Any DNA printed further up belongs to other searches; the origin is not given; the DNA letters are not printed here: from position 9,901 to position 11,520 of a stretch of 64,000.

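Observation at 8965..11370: Stand-alone egtB-egtD ergothioneine operon without egtA/egtC in a T9SS-bearing (FCB-group-like) genome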

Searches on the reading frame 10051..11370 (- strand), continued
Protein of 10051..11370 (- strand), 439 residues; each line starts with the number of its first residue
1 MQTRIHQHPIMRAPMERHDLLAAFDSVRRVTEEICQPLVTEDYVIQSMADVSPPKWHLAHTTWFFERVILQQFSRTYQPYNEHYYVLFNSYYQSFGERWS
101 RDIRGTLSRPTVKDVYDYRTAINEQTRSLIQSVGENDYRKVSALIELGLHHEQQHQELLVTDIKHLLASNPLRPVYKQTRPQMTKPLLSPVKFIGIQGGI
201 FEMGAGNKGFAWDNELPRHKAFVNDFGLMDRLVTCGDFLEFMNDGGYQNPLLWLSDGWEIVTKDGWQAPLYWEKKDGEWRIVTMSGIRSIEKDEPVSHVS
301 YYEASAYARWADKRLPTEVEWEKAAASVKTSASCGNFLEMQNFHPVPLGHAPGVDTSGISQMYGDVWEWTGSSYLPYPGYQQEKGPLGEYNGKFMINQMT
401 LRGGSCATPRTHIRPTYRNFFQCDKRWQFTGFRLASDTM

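Call 20: find_encoding_contigs(protein=P0043, flank=8000, max_places=2)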
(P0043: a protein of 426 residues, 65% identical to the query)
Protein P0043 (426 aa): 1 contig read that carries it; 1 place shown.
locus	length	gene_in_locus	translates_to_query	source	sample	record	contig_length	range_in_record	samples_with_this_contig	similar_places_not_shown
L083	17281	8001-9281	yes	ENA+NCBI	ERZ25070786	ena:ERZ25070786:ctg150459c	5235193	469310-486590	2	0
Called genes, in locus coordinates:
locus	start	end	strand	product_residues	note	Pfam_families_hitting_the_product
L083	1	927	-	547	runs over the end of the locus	PF02776:TPP_enzyme_N, PF00205:TPP_enzyme_M, PF02775:TPP_enzyme_C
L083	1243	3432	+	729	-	PF02878:PGM_PMM_I, PF02879:PGM_PMM_II, PF02880:PGM_PMM_III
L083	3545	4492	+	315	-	PF01261:AP_endonuc_2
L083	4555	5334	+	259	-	PF00005:ABC_tran, PF13304:AAA_21 (faint)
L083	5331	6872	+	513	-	PF00528:BPD_transp_1, PF04069:OpuAC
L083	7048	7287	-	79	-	-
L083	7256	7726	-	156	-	PF13470:PIN_3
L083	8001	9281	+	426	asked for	PF12867:DinB_2, PF03781:FGE-sulfatase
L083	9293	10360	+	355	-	PF10017:Methyltransf_33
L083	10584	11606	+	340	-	PF00583:Acetyltransf_1, PF08445:FR47 (faint), PF13508:Acetyltransf_7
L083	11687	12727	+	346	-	PF01370:Epimerase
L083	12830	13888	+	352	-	PF00701:DHDPS (faint)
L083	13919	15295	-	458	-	PF01663:Phosphodiest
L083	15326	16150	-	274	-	-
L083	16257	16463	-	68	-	-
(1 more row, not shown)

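Call 24: find_encoding_contigs(protein=P0003, flank=8000, max_places=2)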
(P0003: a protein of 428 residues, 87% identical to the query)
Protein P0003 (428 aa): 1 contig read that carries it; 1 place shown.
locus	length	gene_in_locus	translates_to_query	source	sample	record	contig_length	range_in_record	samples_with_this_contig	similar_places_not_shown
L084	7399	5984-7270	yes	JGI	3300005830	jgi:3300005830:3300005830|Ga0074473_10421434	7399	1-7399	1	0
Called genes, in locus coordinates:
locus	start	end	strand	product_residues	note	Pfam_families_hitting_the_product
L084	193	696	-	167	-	PF01641:SelR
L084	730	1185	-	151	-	PF01625:PMSR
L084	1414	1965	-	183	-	PF12464:Mac, PF00132:Hexapep, PF14602:Hexapep_2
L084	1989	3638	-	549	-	PF08450:SGL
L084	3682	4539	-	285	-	PF03928:HbpS-like, PF00190:Cupin_1 (weak), PF07883:Cupin_2 (faint)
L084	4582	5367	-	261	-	PF00230:MIP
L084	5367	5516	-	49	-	-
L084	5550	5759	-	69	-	-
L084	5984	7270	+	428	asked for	PF12867:DinB_2, PF03781:FGE-sulfatase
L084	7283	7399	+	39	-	?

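Call 25: find_encoding_contigs(protein=P0004, flank=8000, max_places=2)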
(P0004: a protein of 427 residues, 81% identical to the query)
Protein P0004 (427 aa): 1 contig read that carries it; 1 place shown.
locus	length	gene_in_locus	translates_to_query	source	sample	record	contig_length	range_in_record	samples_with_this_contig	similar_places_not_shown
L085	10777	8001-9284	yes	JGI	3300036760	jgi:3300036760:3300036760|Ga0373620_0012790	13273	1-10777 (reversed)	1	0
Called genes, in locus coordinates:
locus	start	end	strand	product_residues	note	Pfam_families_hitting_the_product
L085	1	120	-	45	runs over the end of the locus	-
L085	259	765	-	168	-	PF01641:SelR, PF24046:At4g08330 (faint)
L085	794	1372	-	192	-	PF01625:PMSR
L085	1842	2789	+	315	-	-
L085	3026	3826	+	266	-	PF14355:Abi_C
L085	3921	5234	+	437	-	-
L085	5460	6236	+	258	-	PF00005:ABC_tran, PF13304:AAA_21 (faint)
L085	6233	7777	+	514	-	PF00528:BPD_transp_1, PF04069:OpuAC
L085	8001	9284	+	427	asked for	PF12867:DinB_2, PF03781:FGE-sulfatase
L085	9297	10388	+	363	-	PF10017:Methyltransf_33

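Call 26: find_encoding_contigs(protein=P0010, flank=8000, max_places=2)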
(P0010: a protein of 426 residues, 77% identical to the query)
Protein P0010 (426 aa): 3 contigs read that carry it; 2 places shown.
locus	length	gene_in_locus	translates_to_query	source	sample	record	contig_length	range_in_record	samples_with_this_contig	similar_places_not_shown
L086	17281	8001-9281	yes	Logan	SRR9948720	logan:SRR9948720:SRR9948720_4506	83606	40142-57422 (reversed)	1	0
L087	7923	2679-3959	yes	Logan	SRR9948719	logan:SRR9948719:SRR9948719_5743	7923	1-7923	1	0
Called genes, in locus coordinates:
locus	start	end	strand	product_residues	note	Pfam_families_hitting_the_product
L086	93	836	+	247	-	PF00174:Oxidored_molyb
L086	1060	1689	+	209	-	PF01292:Ni_hydr_CYTB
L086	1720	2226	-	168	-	PF01641:SelR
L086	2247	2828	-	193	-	PF01625:PMSR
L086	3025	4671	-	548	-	PF08450:SGL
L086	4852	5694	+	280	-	PF13310:Virulence_RhuM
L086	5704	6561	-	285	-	PF03928:HbpS-like, PF00190:Cupin_1 (weak), PF07883:Cupin_2 (faint)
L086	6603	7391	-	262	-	PF00230:MIP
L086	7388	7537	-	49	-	-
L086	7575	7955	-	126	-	-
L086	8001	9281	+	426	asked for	PF12867:DinB_2, PF03781:FGE-sulfatase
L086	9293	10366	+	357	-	PF10017:Methyltransf_33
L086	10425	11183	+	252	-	PF00072:Response_reg, PF00486:Trans_reg_C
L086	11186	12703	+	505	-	PF00672:HAMP, PF00512:HisKA, PF02518:HATPase_c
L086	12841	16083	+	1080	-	PF00989:PAS, PF08448:PAS_4, PF13188:PAS_8, PF13426:PAS_9, PF08447:PAS_3, PF00989:PAS, PF13426:PAS_9, PF00989:PAS, +10 more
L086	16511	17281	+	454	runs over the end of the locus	PF00072:Response_reg, PF00158:Sigma54_activat, PF14532:Sigma54_activ_2, PF07728:AAA_5 (weak), PF25601:AAA_lid_14, PF02954:HTH_8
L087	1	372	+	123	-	?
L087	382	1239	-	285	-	PF03928:HbpS-like, PF00190:Cupin_1 (weak), PF07883:Cupin_2 (faint)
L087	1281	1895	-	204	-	PF00230:MIP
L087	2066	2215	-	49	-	-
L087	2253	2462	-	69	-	-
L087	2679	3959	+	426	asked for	PF12867:DinB_2, PF03781:FGE-sulfatase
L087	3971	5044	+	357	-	PF10017:Methyltransf_33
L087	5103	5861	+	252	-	PF00072:Response_reg, PF00486:Trans_reg_C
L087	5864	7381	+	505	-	PF00672:HAMP, PF00512:HisKA, PF02518:HATPase_c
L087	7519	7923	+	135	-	?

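Call 27: find_encoding_contigs(protein=P0021, flank=8000, max_places=2)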
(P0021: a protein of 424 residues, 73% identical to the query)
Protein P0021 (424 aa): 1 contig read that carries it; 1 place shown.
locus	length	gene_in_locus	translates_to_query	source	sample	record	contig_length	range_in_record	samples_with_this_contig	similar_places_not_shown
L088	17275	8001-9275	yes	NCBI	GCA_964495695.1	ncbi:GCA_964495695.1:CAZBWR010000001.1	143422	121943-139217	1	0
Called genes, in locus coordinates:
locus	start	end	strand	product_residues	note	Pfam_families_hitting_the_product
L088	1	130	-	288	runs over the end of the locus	PF10517:DM13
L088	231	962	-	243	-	-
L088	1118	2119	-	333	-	PF08450:SGL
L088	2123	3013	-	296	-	-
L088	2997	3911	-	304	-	PF02368:Big_2 (weak), PF10517:DM13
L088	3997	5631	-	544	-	PF08450:SGL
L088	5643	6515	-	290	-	PF03928:HbpS-like, PF00190:Cupin_1 (weak), PF07883:Cupin_2 (faint)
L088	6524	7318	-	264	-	PF00230:MIP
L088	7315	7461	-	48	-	-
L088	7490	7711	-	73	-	-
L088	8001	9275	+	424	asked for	PF12867:DinB_2, PF03781:FGE-sulfatase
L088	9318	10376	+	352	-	PF10017:Methyltransf_33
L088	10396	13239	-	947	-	PF00989:PAS, PF08448:PAS_4, PF13188:PAS_8, PF13426:PAS_9, PF08447:PAS_3, PF00989:PAS, PF08448:PAS_4, PF13426:PAS_9, +6 more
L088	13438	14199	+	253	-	PF00072:Response_reg, PF00486:Trans_reg_C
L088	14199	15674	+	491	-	PF00672:HAMP, PF00512:HisKA, PF02518:HATPase_c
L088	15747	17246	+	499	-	-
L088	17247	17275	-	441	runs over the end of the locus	PF12837:Fer4_6 (weak), PF13237:Fer4_10, PF14697:Fer4_21, PF12838:Fer4_7, PF13187:Fer4_9 (weak), PF00890:FAD_binding_2 (weak), PF07992:Pyr_redox_2, PF13738:Pyr_redox_3, +8 more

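Call 40: search_solved_structures(query=window:10051-11328:-, show_alignments=5, max_evalue=1e-30)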
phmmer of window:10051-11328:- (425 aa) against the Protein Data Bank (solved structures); distinct sequences matched with E-value up to 1e-30: 6.
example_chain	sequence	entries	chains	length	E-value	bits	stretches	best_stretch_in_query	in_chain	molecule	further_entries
8qf6_A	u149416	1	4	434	1.1e-141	476.1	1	10-423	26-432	Ergothioneine biosynthesis protein EgtB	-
6qki_A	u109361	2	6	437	1.1e-141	476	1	10-423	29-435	Uncharacterized protein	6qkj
6o6l_A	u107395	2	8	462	1.3e-141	475.8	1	10-423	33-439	EgtB (Cabther)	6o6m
8ux5_A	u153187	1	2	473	2.5e-38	135.4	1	3-421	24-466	Selenoxide synthase OvsA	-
4x8b_A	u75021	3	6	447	1.1e-37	133.2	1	135-423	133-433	Sulfoxide synthase EgtB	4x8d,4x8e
8u41_A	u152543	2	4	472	3.5e-36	128.3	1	3-421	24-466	Selenoxide synthase OvsA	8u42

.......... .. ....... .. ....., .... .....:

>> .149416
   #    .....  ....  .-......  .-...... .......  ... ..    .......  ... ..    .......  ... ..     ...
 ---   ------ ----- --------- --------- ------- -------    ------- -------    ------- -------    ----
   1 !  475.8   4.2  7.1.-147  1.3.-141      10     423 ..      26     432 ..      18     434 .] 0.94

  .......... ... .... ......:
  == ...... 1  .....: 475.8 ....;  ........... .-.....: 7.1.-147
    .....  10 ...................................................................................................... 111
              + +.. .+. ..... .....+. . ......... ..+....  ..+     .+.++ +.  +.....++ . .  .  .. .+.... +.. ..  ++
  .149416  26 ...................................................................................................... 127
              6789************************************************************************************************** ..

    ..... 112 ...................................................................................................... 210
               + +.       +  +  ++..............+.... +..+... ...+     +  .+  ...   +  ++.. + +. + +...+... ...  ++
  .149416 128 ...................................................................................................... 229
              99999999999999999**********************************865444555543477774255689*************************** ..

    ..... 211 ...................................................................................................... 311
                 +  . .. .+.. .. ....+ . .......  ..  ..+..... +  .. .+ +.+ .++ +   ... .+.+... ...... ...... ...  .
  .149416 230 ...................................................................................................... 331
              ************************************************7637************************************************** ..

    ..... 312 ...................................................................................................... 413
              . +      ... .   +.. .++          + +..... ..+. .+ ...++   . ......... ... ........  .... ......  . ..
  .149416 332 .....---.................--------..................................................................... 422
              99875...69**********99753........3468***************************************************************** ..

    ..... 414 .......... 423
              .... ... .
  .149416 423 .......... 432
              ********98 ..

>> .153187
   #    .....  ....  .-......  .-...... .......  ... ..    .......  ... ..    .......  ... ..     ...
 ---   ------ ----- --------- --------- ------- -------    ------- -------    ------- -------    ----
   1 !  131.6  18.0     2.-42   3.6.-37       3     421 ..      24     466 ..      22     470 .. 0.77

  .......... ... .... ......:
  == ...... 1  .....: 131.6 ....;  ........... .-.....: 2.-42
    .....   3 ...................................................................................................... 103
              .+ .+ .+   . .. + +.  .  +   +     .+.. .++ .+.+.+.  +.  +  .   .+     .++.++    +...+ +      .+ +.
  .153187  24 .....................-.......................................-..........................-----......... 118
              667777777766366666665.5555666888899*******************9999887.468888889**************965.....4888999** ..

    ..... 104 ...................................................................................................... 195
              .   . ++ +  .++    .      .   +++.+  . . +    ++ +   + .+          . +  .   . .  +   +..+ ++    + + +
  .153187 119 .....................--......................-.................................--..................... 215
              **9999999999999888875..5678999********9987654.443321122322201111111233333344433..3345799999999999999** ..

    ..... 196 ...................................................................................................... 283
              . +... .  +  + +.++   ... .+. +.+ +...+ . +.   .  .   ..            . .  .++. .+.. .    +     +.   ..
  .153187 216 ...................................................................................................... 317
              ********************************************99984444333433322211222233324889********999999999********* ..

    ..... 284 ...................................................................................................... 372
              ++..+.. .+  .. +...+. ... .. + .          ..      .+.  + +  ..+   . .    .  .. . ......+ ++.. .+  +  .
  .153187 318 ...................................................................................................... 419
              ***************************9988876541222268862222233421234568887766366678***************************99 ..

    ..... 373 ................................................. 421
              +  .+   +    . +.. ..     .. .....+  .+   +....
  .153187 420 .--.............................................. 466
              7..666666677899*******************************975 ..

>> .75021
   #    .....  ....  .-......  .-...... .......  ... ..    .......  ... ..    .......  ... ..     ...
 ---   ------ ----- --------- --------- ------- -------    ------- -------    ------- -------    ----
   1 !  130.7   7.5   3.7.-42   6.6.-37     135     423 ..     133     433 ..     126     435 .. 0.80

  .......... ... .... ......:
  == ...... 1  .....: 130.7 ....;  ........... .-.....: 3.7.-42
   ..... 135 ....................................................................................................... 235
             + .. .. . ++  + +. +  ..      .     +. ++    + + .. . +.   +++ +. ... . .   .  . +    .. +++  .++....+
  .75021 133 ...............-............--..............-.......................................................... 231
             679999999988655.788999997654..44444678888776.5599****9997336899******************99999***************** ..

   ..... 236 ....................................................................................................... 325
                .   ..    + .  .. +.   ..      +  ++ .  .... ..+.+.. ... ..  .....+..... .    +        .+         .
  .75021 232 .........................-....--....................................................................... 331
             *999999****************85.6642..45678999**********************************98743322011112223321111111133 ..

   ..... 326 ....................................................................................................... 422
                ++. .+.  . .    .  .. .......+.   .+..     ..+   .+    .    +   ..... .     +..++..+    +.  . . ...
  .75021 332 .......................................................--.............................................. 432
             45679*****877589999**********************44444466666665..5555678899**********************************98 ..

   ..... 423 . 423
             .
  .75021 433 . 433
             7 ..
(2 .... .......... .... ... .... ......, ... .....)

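Call 70: find_encoding_contigs(protein=P0012, flank=10000, max_places=2)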
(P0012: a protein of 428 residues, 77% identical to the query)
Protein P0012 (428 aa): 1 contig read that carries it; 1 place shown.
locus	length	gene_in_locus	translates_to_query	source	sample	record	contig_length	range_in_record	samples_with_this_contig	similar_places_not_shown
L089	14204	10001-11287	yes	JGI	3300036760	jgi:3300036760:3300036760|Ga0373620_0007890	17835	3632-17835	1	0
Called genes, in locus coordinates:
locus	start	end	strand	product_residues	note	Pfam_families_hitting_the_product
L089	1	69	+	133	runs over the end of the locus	-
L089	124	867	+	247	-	PF00174:Oxidored_molyb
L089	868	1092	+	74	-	-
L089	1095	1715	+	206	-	PF01292:Ni_hydr_CYTB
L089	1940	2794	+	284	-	-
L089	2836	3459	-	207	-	PF01625:PMSR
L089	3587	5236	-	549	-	PF08450:SGL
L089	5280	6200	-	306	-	PF03928:HbpS-like, PF00190:Cupin_1 (weak), PF07883:Cupin_2 (faint)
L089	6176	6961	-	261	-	PF00230:MIP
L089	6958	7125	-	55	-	-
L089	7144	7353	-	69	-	-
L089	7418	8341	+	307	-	PF00005:ABC_tran, PF13304:AAA_21 (faint)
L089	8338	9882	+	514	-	PF00528:BPD_transp_1, PF04069:OpuAC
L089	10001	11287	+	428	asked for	PF12867:DinB_2, PF03781:FGE-sulfatase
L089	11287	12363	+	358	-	PF10017:Methyltransf_33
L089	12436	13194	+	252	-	PF00072:Response_reg, PF00486:Trans_reg_C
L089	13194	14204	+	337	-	?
